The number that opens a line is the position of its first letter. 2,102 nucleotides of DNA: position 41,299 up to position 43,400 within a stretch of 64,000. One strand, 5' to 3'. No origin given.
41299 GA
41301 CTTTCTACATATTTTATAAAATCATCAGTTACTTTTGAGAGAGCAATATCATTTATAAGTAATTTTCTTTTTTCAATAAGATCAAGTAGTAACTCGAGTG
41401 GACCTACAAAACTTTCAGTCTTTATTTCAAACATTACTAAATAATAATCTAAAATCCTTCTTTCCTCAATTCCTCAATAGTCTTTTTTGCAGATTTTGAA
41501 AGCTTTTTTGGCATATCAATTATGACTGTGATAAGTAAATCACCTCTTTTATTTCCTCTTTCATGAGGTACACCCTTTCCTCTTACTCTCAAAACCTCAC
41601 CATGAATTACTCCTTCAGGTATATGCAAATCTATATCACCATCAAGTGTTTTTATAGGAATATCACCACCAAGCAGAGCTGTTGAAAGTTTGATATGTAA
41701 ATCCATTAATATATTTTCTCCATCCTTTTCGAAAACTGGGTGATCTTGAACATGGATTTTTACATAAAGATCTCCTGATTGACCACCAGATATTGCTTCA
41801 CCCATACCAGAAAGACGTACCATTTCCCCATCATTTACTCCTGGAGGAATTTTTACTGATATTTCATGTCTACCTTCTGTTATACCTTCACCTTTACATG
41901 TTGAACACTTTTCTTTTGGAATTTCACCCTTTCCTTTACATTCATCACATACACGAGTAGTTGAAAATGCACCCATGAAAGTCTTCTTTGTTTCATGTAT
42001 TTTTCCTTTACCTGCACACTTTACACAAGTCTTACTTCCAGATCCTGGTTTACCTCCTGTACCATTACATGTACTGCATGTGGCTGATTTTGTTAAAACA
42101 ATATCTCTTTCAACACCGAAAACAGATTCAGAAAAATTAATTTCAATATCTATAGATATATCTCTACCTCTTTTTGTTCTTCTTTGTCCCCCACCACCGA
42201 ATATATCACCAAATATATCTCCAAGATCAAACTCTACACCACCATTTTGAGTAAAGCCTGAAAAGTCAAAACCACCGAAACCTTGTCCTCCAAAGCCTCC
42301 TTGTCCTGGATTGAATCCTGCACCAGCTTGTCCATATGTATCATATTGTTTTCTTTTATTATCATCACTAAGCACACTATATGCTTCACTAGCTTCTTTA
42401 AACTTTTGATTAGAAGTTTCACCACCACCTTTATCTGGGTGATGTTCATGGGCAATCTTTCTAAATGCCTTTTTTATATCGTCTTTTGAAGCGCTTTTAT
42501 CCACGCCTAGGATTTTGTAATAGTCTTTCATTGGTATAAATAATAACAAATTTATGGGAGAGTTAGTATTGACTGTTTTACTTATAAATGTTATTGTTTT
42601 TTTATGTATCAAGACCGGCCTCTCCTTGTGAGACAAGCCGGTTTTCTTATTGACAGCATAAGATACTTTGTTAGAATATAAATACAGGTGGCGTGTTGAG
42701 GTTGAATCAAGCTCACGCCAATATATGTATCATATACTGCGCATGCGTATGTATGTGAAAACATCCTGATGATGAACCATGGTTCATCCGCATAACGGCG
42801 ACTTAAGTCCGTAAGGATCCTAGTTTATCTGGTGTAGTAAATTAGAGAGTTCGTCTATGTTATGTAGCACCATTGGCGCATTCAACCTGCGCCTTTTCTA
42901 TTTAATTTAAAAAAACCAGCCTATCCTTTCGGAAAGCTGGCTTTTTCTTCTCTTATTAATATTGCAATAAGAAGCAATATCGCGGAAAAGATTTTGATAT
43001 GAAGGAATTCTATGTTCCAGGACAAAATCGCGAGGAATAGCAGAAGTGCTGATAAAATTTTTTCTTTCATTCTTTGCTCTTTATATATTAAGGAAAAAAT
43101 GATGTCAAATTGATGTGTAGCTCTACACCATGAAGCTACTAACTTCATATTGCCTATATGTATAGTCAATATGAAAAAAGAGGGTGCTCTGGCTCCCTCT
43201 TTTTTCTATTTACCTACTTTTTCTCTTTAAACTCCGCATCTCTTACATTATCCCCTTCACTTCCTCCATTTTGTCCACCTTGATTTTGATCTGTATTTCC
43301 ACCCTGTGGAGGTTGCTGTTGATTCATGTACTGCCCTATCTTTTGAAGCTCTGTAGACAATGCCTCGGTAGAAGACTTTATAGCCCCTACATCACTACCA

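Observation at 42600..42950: Candidate ~215-nt sRNA between dnaJ and dnaK on the opposite strand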

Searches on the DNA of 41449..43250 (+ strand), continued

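Call 61: search_rna_families(source=L003, start=960, end=1300, threshold=evalue, max_evalue=10)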
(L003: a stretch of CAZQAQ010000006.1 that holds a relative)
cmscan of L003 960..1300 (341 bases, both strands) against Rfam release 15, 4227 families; matches with E-value up to 10: 4.
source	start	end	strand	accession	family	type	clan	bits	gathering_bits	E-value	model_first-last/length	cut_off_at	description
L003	1112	1218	+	RF01210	snoU13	Gene; snRNA; snoRNA; CD-box;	CL00081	16.9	46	0.25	1-104/104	no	Small nucleolar RNA U13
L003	1097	1199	-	RF03048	RAGATH-20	Gene; sRNA;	-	14.8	101.4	6.4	1-102/102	no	RAGATH-20 RNA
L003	1250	1286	+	RF02051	STnc450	Gene; sRNA;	-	14.3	37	2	18-49/57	no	Enterobacterial sRNA STnc450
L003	1093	1131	-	RF01305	sR51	Gene; snRNA; snoRNA; CD-box;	-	13.5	38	4.6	1-56/56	no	Small nucleolar RNA sR51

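Call 66: search_with_rna_model(model_id=R1, sources=[L052], max_evalue=1, show_alignments=1)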
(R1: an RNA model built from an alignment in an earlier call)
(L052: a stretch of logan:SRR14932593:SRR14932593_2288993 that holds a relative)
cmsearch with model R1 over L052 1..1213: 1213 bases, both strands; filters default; matches with E-value up to 1: 0.
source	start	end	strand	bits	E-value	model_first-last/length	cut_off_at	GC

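Call 76: search_with_rna_model(model_id=R1, sources=[L053, L054, L055, L056, L057], max_evalue=1)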
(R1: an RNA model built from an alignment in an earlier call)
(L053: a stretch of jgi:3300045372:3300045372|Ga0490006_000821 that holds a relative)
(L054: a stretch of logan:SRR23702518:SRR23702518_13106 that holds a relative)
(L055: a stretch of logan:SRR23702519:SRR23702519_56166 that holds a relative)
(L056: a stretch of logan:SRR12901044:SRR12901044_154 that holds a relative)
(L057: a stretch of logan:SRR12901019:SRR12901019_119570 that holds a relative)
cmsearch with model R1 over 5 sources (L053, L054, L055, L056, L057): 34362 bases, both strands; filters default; matches with E-value up to 1: 0.
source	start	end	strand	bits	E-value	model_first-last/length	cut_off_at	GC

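Call 81: search_with_rna_model(model_id=R1, sources=[L058, L059, L060, L061, L062, L063], max_evalue=1, show_alignments=3)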
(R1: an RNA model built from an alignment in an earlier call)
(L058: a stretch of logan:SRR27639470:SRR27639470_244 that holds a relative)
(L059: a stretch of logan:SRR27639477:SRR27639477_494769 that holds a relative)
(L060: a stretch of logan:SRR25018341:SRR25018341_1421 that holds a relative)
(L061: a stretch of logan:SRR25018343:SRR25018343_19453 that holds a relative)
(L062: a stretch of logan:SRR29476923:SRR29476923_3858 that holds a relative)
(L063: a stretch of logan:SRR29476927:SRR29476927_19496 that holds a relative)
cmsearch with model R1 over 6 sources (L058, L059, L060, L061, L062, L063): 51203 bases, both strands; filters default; matches with E-value up to 1: 7.
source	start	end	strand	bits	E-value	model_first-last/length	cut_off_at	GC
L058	4852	5045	-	212.9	6.9e-52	1-192/192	no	0.47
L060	4842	5030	-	204.4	9e-50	1-192/192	no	0.45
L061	289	477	-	204.4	9e-50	1-192/192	no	0.45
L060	4928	4945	+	9.9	0.37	88-105/192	no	0.5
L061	375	392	+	9.9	0.37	88-105/192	no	0.5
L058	4941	4958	+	9.9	0.37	88-105/192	no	0.5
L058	4971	5001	+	9.1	0.56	47-77/192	no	0.42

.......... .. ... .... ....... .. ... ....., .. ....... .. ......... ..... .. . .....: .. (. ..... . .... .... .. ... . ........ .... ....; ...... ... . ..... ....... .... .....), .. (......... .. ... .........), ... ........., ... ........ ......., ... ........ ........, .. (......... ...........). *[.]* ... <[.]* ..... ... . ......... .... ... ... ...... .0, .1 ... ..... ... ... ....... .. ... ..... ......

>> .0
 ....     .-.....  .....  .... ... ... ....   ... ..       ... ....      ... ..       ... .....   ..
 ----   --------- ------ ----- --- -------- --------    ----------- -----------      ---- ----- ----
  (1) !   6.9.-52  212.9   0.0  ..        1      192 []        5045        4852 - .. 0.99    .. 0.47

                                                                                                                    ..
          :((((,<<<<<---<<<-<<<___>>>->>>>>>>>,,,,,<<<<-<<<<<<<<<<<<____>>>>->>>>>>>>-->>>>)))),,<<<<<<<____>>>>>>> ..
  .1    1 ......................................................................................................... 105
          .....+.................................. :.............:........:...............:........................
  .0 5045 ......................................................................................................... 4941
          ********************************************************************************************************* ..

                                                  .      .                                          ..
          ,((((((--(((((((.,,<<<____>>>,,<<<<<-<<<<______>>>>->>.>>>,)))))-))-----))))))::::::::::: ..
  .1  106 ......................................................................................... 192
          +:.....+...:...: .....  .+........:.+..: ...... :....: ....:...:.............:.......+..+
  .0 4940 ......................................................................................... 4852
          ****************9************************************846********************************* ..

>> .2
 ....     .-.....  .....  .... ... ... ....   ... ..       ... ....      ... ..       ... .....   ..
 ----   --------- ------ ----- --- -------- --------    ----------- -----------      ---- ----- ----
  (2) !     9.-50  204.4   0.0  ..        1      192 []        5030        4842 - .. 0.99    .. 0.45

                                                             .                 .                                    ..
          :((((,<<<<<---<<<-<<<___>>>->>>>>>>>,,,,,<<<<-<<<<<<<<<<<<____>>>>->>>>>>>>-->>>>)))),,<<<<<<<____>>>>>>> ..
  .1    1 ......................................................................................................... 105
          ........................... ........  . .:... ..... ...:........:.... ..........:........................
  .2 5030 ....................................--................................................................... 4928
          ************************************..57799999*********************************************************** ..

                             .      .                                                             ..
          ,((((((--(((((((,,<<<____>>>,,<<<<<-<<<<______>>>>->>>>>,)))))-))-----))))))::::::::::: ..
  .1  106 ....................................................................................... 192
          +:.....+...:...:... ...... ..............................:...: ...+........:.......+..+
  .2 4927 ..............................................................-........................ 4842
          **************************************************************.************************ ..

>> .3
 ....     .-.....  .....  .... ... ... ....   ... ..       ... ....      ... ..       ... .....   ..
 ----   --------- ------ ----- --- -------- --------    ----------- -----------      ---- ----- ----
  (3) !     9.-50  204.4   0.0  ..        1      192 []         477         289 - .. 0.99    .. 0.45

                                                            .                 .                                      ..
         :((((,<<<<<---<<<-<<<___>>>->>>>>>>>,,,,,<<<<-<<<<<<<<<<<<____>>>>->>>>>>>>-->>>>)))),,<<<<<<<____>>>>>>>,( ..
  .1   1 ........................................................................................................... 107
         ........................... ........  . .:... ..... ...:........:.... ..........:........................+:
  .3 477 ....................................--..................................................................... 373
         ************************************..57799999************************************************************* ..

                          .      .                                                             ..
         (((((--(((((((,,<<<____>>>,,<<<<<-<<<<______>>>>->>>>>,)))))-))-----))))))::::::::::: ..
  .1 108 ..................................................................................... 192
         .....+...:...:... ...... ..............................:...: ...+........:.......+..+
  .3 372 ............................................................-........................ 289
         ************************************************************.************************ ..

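Call 83: search_with_rna_model(model_id=R1, sources=[window, L058, L060, L003, L043, L046], max_evalue=1e-10, make_alignment=true)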
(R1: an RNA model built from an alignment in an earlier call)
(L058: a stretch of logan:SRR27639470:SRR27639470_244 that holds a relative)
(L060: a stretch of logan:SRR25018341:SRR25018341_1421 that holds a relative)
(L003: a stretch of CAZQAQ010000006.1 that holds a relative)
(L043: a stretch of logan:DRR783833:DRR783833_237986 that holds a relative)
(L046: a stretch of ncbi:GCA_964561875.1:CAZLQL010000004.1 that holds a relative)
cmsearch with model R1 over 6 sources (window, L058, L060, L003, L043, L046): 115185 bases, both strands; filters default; matches with E-value up to 1e-10: 6.
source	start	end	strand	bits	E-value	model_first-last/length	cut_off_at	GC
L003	1022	1212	-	232.6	1.9e-56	1-192/192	no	0.44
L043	901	1091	+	232.2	2.4e-56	1-192/192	no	0.45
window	42684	42876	+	219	4.7e-53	1-192/192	no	0.42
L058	4852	5045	-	212.9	1.6e-51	1-192/192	no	0.47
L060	4842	5030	-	204.4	2e-49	1-192/192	no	0.45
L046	9693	9880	+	198.5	6.3e-48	1-192/192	no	0.42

Alignment A7: 6 matches aligned to the model, 194 columns, each read 5' to 3' on its own strand. Consensus structure (alignment columns), stored with it:
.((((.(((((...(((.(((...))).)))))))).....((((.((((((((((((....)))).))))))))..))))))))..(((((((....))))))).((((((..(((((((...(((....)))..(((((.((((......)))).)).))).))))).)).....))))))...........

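Call 93: search_dna_similar(query=window:42605-42905:+, collection=phages, mode=distant, max_evalue=0.01, max_rows=5)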
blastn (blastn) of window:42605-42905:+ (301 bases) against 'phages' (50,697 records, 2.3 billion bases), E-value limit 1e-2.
No match.

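Call 94: search_dna_similar(query=window:42605-42905:+, collection=plasmids, mode=distant, max_evalue=0.01, max_rows=5)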
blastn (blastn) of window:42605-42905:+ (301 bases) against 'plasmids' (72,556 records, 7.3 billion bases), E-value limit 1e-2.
No match.
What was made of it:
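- Phage and plasmid collections hold no match (calls 93, 94).
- Tried and rejected: No match (calls 93, 94).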

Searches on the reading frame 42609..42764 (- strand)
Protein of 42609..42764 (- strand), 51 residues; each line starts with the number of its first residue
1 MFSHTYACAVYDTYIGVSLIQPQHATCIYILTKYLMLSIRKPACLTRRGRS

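Call 7: search_protein_families(library=pfam, proteins=[window:42609-42764:-])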
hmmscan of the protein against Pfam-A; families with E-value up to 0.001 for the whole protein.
window:42609-42764:- (51 aa): 0 families
